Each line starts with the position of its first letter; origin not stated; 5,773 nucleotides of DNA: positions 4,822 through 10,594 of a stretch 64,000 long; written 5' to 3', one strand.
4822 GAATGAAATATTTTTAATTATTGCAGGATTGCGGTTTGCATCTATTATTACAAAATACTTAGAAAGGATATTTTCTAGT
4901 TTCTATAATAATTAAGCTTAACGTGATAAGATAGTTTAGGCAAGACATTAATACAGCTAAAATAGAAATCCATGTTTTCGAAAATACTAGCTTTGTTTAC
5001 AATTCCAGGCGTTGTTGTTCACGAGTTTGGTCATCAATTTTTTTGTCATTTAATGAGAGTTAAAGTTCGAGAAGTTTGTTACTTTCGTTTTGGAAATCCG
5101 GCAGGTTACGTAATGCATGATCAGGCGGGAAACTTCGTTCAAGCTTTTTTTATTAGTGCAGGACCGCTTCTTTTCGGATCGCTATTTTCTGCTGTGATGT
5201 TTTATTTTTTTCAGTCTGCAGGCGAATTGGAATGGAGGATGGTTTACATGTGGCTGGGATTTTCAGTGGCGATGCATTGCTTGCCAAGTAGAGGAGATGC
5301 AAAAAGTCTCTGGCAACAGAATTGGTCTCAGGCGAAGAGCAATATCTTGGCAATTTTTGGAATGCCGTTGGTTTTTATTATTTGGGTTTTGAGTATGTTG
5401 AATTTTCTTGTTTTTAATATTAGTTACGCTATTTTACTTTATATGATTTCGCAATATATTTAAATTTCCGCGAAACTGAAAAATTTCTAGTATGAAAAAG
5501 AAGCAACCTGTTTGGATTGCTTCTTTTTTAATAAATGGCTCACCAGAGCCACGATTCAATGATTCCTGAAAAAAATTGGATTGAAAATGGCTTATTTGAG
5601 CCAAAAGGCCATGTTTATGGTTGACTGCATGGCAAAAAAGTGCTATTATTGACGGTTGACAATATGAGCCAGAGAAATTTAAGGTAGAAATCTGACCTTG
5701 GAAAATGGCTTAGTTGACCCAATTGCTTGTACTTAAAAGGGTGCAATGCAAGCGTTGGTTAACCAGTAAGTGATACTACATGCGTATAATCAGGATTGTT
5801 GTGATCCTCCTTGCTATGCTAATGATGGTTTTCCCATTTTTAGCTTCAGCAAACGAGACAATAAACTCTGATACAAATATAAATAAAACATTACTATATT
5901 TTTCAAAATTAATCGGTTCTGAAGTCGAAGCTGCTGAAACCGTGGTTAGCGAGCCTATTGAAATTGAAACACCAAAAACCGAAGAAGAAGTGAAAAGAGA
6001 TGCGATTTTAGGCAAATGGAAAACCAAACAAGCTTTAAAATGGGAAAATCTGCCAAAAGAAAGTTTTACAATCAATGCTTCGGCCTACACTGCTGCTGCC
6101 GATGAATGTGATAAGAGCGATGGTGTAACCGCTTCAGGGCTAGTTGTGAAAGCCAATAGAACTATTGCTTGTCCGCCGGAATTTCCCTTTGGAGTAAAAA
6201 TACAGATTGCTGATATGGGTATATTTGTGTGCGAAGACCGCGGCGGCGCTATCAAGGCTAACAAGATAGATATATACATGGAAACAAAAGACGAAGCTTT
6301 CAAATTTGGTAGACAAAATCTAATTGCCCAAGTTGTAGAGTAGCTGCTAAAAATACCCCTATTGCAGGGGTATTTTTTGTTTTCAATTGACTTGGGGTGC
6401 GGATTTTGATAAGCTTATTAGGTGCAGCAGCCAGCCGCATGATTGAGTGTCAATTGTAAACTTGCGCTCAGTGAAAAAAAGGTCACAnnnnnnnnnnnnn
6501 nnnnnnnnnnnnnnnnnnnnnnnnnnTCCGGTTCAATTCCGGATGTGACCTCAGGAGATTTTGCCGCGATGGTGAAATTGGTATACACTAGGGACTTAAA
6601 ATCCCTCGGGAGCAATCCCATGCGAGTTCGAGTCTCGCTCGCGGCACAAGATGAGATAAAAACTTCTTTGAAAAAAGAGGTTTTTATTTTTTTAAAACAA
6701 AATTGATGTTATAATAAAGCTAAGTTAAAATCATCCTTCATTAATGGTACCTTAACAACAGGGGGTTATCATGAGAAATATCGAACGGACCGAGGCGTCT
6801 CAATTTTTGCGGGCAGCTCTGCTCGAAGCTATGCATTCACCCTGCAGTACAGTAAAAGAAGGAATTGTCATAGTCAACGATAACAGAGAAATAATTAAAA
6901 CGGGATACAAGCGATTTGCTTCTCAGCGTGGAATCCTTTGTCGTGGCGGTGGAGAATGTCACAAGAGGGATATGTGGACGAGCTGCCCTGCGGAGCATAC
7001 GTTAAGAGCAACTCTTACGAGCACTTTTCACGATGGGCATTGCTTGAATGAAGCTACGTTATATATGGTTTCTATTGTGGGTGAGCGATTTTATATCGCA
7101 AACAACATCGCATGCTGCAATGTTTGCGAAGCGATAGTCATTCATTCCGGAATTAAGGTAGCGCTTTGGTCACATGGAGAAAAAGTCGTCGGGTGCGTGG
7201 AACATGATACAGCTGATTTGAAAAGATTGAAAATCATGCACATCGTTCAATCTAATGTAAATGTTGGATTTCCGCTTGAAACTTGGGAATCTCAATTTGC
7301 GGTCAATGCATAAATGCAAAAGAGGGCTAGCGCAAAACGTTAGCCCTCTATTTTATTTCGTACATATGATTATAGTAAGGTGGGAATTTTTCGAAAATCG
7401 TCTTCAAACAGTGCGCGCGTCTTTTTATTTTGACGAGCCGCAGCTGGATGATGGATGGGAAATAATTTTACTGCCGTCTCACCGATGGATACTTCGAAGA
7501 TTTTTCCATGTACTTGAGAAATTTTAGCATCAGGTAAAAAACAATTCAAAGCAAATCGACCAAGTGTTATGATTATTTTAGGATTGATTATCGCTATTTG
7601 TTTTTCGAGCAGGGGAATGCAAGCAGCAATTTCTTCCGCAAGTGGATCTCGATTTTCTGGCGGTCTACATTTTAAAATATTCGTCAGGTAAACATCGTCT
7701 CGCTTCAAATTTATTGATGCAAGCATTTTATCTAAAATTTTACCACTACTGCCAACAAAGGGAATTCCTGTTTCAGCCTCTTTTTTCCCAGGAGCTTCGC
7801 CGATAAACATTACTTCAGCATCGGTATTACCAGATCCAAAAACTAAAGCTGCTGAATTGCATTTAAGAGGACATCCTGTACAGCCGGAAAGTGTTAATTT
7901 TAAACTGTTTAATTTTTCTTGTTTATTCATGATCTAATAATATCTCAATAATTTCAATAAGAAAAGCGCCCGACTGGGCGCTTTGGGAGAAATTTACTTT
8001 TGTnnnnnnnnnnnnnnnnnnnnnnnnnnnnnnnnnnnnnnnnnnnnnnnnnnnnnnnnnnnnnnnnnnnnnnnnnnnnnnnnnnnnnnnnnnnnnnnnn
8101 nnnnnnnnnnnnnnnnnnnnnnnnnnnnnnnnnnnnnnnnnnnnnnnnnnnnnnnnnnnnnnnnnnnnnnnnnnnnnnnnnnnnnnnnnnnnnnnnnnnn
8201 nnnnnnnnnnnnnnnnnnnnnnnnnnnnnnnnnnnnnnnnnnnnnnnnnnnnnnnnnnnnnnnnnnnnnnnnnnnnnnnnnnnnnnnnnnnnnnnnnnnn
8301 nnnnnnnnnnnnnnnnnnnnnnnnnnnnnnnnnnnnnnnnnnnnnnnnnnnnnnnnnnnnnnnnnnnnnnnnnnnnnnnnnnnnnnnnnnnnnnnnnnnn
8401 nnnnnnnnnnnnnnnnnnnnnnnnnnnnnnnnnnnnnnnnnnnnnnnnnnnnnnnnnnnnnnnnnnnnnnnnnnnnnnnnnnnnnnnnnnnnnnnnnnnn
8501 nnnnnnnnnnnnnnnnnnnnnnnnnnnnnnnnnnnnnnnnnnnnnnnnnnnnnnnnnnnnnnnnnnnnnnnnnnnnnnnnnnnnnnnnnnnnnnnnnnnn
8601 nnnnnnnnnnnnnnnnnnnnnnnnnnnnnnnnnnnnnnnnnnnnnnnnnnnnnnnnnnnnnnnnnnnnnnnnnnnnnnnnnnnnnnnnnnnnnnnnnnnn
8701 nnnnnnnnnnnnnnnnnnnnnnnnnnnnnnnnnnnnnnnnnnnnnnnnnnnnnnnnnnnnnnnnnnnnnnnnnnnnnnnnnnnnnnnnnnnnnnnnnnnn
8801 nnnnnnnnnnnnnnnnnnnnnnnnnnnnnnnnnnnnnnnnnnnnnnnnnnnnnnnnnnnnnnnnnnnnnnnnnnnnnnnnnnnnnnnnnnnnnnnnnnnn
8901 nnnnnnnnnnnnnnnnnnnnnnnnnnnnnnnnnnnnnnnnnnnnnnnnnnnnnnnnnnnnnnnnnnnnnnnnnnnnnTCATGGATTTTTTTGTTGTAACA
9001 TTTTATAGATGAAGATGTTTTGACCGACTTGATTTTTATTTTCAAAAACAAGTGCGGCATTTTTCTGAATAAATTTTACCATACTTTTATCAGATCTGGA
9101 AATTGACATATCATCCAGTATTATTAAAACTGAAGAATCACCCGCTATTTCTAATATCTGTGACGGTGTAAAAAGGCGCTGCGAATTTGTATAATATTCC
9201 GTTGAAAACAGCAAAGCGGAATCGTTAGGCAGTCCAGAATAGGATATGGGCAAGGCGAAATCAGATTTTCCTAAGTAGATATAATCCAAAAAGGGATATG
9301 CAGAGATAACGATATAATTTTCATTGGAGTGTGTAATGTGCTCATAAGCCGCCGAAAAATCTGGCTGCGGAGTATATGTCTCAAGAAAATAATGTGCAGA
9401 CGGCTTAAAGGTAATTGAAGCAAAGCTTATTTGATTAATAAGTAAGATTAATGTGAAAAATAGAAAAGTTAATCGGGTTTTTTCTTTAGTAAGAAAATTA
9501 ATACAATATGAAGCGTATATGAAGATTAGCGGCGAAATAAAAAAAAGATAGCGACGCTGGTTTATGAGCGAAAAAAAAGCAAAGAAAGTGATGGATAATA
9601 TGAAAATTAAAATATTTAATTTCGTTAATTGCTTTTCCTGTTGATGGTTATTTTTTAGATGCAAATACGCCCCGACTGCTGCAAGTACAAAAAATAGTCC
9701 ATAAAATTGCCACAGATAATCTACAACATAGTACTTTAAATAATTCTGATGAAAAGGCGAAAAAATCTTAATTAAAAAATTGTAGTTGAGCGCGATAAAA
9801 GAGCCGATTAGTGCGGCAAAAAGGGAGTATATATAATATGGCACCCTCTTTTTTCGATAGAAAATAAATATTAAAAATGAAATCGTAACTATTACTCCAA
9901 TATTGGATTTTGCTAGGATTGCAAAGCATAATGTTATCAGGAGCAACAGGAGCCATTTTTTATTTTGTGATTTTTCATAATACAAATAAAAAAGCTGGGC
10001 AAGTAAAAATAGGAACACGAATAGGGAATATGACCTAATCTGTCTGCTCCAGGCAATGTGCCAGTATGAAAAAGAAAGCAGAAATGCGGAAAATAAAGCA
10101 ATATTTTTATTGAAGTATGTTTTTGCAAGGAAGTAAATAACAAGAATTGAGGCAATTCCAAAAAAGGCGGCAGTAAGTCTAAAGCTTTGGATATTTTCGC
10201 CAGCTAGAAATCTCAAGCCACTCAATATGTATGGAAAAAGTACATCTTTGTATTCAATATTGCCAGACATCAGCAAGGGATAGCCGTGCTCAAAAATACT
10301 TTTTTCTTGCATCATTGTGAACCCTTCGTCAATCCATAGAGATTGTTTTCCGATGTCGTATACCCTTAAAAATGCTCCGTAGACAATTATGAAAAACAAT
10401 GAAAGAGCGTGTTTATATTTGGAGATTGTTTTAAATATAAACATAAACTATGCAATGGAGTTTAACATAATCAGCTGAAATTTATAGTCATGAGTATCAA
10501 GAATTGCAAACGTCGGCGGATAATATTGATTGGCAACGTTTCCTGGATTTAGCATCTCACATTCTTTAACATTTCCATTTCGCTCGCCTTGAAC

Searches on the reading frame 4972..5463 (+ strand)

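Call 63: search_protein_families(library=pfam, proteins=[window:4972-5463:+], max_evalue=0.001)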
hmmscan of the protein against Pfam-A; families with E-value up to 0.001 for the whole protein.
window:4972-5463:+ (163 aa): 1 family
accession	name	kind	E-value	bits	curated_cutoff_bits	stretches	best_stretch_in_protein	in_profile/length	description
PF11667.14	DUF3267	-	0.00067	20.4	27.1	1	13-101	4-89/108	Putative zincin peptidase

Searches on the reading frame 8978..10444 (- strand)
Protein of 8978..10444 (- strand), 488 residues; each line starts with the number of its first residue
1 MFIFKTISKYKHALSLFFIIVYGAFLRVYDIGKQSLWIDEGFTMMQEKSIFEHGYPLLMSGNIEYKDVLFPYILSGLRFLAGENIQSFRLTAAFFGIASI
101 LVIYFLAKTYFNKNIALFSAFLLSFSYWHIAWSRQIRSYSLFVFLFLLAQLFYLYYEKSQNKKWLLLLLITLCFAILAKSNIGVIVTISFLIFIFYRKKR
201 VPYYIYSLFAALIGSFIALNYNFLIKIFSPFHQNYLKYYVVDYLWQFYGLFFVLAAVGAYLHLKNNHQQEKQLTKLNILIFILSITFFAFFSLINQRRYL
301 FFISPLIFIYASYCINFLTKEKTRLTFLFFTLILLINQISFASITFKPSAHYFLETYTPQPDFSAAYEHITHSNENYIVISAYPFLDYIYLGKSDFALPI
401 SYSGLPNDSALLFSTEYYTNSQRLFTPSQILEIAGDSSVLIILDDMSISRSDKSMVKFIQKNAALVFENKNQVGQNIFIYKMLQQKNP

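Call 64: search_protein_families(library=pfam, proteins=[window:8978-10444:-], max_evalue=0.001)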
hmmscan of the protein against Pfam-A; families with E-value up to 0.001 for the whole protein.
window:8978-10444:- (488 aa): 2 families
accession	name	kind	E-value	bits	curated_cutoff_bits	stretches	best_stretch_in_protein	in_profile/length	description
PF13231.12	PMT_2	-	1.6e-14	54.9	26.1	1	69-213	5-153/160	Dolichyl-phosphate-mannose-protein mannosyltransferase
PF02366.24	PMT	-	2.1e-09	37.8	22.7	1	61-220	57-229/245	Dolichyl-phosphate-mannose-protein mannosyltransferase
